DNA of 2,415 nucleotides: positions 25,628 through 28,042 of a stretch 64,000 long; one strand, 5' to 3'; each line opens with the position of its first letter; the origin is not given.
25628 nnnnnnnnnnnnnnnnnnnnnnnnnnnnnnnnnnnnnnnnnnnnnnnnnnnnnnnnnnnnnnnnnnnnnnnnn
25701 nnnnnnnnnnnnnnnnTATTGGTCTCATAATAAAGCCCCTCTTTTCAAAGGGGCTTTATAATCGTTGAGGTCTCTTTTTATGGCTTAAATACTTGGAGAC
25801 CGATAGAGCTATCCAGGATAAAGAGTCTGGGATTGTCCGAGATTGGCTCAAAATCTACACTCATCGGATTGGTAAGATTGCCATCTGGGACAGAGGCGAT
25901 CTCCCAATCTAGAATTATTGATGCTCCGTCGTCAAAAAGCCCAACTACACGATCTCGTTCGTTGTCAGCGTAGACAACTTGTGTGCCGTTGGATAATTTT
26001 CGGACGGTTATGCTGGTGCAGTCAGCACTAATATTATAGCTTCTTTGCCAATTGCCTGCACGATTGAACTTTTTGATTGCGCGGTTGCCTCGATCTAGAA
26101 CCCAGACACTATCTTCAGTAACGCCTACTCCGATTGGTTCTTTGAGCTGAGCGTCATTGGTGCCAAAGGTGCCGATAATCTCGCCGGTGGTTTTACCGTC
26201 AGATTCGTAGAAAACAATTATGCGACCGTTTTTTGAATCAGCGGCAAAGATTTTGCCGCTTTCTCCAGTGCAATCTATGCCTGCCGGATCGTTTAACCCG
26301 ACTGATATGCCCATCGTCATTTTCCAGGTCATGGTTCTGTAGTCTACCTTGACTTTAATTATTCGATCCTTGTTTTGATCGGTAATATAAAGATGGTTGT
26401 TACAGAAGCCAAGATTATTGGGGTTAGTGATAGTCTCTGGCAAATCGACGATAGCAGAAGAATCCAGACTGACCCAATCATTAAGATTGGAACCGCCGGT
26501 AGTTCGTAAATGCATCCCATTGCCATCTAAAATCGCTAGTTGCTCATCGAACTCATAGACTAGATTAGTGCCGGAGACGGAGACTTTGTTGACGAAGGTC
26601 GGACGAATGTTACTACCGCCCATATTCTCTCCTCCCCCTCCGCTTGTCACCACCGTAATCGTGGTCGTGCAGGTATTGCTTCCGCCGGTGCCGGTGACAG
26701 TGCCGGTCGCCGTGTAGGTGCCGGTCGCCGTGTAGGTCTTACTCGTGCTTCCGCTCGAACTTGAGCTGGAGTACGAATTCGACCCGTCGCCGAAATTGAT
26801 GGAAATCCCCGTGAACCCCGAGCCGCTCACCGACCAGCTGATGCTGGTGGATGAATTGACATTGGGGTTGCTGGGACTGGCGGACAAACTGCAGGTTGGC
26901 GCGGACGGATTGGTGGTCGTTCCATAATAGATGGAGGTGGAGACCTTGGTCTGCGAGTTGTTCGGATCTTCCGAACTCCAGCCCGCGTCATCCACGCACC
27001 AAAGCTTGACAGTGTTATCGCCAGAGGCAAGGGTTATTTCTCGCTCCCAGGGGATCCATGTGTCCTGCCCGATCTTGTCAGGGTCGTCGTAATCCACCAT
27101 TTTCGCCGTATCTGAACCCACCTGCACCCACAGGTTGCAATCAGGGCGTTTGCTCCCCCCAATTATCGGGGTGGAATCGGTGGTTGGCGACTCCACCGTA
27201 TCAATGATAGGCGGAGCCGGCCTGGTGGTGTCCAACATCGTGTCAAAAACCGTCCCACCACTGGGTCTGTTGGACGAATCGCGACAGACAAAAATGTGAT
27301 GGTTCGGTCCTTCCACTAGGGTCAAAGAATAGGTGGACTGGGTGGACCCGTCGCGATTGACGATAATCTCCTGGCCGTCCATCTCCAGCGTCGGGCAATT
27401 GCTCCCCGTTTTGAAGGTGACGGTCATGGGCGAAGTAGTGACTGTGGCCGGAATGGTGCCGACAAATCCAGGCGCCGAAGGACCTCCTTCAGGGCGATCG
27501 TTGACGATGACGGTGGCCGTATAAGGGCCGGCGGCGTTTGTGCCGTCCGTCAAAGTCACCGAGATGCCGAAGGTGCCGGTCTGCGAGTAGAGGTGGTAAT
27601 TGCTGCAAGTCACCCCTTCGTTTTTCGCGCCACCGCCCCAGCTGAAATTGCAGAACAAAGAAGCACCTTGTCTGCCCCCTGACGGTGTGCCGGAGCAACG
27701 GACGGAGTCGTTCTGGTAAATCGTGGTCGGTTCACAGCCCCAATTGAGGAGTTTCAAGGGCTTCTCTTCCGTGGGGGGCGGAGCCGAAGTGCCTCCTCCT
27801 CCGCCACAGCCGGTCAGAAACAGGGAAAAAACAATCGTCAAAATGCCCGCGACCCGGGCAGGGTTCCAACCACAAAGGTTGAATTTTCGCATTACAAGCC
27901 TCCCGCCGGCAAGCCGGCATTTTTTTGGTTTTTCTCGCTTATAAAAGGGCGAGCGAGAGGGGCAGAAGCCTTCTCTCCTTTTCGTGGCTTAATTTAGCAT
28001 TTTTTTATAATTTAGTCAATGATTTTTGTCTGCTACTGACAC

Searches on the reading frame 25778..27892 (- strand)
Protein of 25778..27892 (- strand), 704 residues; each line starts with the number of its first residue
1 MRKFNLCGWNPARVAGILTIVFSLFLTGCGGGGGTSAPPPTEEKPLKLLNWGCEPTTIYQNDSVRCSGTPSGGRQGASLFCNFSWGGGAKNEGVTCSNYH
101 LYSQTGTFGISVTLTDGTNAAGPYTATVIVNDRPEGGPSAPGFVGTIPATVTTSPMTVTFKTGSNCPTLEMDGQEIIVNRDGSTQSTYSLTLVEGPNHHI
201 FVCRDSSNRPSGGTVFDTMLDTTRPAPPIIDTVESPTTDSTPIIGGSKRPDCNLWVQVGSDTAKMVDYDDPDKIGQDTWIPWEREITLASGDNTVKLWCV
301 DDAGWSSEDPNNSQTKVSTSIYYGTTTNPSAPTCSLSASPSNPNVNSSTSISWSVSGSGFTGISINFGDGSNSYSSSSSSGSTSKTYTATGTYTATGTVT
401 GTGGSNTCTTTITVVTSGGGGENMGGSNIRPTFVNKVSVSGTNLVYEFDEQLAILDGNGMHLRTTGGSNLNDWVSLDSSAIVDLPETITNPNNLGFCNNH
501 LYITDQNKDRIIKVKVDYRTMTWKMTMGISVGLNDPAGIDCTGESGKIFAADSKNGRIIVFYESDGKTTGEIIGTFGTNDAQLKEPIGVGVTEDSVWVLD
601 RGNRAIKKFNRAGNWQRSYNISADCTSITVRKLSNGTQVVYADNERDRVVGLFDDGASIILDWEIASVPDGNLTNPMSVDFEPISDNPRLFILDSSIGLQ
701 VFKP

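Call 95: search_protein_families(library=pfam, proteins=[window:25778-27892:-], max_evalue=0.00001)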
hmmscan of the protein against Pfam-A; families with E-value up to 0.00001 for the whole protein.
window:25778-27892:- (704 aa): 3 families
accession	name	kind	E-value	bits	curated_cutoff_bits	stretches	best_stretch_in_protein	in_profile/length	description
PF18911.6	PKD_4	-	3.2e-09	37.2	27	1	354-414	27-83/85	PKD domain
PF01436.27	NHL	-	1.1e-07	32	20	0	533-561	1-28/28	NHL repeat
PF00801.26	PKD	-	3.9e-07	30.4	23.5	0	348-414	29-80/80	PKD domain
